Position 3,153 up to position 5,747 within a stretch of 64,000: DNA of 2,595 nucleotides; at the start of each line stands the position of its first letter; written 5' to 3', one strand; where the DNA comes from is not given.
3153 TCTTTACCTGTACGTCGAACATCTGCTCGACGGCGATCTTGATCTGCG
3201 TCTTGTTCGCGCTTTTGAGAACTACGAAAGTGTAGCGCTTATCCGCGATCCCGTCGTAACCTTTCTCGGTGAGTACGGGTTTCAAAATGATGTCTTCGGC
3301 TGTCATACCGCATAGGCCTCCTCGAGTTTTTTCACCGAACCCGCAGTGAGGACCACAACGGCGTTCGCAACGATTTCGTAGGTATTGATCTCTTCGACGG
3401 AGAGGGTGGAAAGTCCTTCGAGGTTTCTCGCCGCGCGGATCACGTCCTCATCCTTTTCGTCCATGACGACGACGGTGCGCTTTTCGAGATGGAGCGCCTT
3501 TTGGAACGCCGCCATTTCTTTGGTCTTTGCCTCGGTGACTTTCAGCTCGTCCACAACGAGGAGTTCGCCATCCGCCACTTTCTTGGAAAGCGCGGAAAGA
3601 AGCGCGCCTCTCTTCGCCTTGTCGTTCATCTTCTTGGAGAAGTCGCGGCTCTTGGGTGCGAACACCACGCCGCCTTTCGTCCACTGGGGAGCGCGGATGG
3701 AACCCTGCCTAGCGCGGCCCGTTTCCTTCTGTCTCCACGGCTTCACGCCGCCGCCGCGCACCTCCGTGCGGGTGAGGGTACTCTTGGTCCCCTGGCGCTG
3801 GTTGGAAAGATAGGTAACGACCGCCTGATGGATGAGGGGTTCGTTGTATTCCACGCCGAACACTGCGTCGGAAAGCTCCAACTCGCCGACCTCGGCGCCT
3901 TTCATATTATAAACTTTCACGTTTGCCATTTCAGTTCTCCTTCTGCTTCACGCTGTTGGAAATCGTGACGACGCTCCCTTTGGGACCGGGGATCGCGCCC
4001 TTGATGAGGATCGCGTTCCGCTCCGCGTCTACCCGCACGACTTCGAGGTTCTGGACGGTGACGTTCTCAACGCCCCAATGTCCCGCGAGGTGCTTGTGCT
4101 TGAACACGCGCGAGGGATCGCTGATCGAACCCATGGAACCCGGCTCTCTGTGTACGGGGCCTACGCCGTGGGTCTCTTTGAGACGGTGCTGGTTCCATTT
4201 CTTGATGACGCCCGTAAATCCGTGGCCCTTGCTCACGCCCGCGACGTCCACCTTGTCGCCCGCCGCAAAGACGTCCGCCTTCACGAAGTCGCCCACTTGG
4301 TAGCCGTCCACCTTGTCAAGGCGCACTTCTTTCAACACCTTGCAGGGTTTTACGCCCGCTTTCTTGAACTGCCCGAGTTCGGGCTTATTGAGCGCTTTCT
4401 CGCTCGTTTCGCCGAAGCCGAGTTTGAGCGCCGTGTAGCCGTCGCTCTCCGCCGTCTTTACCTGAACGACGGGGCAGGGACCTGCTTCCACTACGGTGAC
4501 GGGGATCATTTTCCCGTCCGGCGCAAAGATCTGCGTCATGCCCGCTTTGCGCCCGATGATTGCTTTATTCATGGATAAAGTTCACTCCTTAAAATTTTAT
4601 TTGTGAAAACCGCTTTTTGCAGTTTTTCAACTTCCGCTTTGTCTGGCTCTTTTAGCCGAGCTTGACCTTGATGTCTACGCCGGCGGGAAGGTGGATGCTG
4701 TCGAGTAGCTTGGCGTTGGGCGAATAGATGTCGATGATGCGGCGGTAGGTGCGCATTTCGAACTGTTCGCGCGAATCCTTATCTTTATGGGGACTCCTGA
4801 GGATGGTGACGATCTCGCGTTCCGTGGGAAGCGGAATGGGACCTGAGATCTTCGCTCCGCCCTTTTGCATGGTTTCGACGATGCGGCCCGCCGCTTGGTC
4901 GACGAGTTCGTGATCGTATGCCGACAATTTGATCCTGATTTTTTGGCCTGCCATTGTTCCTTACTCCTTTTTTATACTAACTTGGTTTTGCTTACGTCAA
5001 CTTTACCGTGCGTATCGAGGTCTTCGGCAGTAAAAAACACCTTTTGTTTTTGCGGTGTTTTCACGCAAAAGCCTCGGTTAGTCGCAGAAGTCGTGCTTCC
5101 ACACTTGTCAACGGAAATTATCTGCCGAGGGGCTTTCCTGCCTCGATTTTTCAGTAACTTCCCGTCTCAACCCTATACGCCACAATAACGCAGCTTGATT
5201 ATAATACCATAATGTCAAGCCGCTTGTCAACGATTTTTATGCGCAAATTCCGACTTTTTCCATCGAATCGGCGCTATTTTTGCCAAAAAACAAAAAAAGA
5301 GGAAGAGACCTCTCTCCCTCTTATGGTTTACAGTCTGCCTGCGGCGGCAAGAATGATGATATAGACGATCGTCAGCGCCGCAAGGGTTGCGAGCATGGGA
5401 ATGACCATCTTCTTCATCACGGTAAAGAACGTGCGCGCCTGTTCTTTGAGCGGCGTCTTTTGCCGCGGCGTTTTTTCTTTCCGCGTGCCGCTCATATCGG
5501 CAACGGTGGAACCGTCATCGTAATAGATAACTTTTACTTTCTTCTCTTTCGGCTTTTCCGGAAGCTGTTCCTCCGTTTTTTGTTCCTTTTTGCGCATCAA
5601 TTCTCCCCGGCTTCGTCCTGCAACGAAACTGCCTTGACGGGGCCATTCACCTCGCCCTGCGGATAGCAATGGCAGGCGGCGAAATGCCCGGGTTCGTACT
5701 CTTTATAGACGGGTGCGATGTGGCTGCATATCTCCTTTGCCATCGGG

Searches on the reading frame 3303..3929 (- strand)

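Call 62: search_protein_families(library=pfam, proteins=[window:3303-3929:-], max_evalue=0.0001)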
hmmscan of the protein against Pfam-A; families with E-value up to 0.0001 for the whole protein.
window:3303-3929:- (208 aa): 1 family
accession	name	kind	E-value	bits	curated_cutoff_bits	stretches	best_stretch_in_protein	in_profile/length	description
PF00573.27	Ribosomal_L4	-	3.6e-68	229.4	25.8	1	17-204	1-189/190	Ribosomal protein L4/L1 family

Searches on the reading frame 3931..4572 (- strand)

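Call 62: search_protein_families(library=pfam, proteins=[window:3931-4572:-], max_evalue=0.0001)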
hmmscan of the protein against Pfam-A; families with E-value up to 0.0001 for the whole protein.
window:3931-4572:- (213 aa): 1 family
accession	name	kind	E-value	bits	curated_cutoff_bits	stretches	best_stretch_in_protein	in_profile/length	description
PF00297.29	Ribosomal_L3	-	2.6e-16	60.1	22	1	99-184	209-291/369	Ribosomal protein L3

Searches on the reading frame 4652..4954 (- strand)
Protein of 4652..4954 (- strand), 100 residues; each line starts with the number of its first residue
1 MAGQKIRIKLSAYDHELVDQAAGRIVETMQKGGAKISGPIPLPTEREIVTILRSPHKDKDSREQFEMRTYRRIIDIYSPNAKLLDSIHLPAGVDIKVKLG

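Call 62: search_protein_families(library=pfam, proteins=[window:4652-4954:-], max_evalue=0.0001)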
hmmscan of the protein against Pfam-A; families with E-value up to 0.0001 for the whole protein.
window:4652-4954:- (100 aa): 1 family
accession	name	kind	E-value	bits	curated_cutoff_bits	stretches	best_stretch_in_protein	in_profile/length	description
PF00338.27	Ribosomal_S10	-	8e-32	109.9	21.2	1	7-98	1-98/98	Ribosomal protein S10p/S20e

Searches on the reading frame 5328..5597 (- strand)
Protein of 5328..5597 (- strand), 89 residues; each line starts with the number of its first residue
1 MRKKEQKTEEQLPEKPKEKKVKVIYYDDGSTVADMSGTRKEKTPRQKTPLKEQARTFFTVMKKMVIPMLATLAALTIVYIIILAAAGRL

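Call 5: search_protein_families(library=pfam, proteins=[window:5328-5597:-], max_evalue=0.01)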
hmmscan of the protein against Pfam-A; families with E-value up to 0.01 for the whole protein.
window:5328-5597:- (89 aa): 1 family
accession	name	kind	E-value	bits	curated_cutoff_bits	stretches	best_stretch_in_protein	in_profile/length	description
PF15012.11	DUF4519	-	0.0012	19.3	27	1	39-80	8-49/56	Domain of unknown function (DUF4519)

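Call 52: find_homologous_proteins(query=A4, max_evalue=0.001)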
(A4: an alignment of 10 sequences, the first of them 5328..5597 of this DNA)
Query A4 (10 sequences) (89 aa, profile of the alignment): 2565 proteins with E <= 0.001 among 8000 candidates; the best 120 are listed.
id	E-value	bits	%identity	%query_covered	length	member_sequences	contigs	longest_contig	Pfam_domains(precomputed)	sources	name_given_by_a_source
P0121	2.7e-35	138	85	96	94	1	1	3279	-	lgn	-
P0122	1.8e-34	136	76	97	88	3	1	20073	-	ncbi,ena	-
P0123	1.8e-34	136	78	98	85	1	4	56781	-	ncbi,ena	-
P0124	2.6e-34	135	81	94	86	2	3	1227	-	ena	-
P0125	5.2e-34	134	82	100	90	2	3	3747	-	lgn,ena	-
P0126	5.6e-34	134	81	99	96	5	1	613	-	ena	-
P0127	8.3e-34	134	85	99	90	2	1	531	-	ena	-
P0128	1.7e-33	132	86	82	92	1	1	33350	-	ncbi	-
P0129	2.5e-33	132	87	93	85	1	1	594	-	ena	-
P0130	3.5e-33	132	78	100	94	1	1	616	-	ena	-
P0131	3.8e-33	131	75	100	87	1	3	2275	-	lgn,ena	-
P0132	4.3e-33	131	77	96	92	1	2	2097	-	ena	-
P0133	1.1e-32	130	84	96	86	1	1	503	-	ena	-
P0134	5.6e-32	128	79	85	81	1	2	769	-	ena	-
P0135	7.1e-32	127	82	75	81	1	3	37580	-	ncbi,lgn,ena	-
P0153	7.5e-29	118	62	75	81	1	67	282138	-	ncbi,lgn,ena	-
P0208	9.5e-28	114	31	67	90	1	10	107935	-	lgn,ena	-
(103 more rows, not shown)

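Call 53: find_encoding_contigs(protein=P0153, flank=10000, max_places=1)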
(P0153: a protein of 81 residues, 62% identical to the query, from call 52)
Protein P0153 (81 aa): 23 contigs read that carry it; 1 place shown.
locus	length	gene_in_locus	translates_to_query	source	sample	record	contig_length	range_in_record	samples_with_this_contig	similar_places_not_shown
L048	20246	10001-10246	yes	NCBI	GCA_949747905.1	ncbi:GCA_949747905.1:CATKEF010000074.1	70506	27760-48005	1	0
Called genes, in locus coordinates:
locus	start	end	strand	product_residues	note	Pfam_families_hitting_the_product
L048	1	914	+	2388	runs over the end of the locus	PF00082:Peptidase_S8, PF02225:PA, PF02368:Big_2 (faint), PF06280:fn3_5, PF13306:LRR_5, PF13855:LRR_8 (faint), PF13306:LRR_5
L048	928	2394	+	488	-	-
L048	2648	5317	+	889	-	PF00496:SBP_bac_5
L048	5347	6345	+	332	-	PF00528:BPD_transp_1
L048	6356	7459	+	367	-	PF12911:OppC_N, PF00528:BPD_transp_1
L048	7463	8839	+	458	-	PF00005:ABC_tran, PF08352:oligo_HPY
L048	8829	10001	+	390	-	PF00005:ABC_tran, PF13304:AAA_21 (faint), PF08352:oligo_HPY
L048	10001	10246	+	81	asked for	-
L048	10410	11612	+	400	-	PF01041:DegT_DnrJ_EryC1, PF01053:Cys_Met_Meta_PP (weak)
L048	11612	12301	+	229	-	PF02397:Bac_transf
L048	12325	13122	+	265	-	PF00535:Glycos_transf_2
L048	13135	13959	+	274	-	PF04991:LicD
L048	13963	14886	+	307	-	PF00535:Glycos_transf_2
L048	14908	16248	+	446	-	-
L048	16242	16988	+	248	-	PF01128:IspD, PF00483:NTP_transferase (faint), PF12804:NTP_transf_3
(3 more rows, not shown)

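Call 54: find_encoding_contigs(protein=P0208, flank=10000, max_places=1)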
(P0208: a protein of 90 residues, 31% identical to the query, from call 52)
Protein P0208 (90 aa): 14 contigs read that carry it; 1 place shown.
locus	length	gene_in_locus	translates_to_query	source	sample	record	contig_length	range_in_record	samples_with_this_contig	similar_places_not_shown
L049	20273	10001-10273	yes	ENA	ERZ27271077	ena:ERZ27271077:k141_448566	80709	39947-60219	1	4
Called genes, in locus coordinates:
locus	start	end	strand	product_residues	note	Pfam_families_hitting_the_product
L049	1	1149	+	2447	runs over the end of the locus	PF00082:Peptidase_S8, PF02225:PA, PF06280:fn3_5, PF13306:LRR_5, PF13855:LRR_8 (faint), PF13306:LRR_5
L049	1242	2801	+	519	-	-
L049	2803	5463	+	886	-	PF00496:SBP_bac_5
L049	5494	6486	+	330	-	PF19300:BPD_transp_1_N (weak), PF00528:BPD_transp_1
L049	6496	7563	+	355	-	PF12911:OppC_N, PF00528:BPD_transp_1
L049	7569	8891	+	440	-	PF00005:ABC_tran, PF13304:AAA_21 (faint), PF08352:oligo_HPY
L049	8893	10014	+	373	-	PF00005:ABC_tran, PF13304:AAA_21 (faint), PF08352:oligo_HPY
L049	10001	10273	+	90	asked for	-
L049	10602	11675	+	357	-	PF16255:Lipase_GDSL_lke, PF00657:Lipase_GDSL, PF13472:Lipase_GDSL_2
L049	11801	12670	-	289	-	PF13350:Y_phosphatase3, PF22741:PTP-NADK (faint), PF22785:Tc-R-P (faint)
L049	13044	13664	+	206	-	PF06971:Put_DNA-bind_N, PF02629:CoA_binding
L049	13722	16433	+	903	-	PF00171:Aldedh, PF13685:Fe-ADH_2 (faint), PF00465:Fe-ADH, PF25137:ADH_Fe_C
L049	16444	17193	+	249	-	PF01636:APH, PF19974:TCAD9 (weak), PF01163:RIO1 (weak)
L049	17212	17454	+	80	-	PF01257:2Fe-2S_thioredx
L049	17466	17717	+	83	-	PF01257:2Fe-2S_thioredx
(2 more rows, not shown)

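Call 70: search_protein_families(library=ncbifam, proteins=[window:5328-5597:-], max_evalue=0.001)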
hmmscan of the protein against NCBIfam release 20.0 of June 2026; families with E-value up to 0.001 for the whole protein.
window:5328-5597:- (89 aa): 0 families
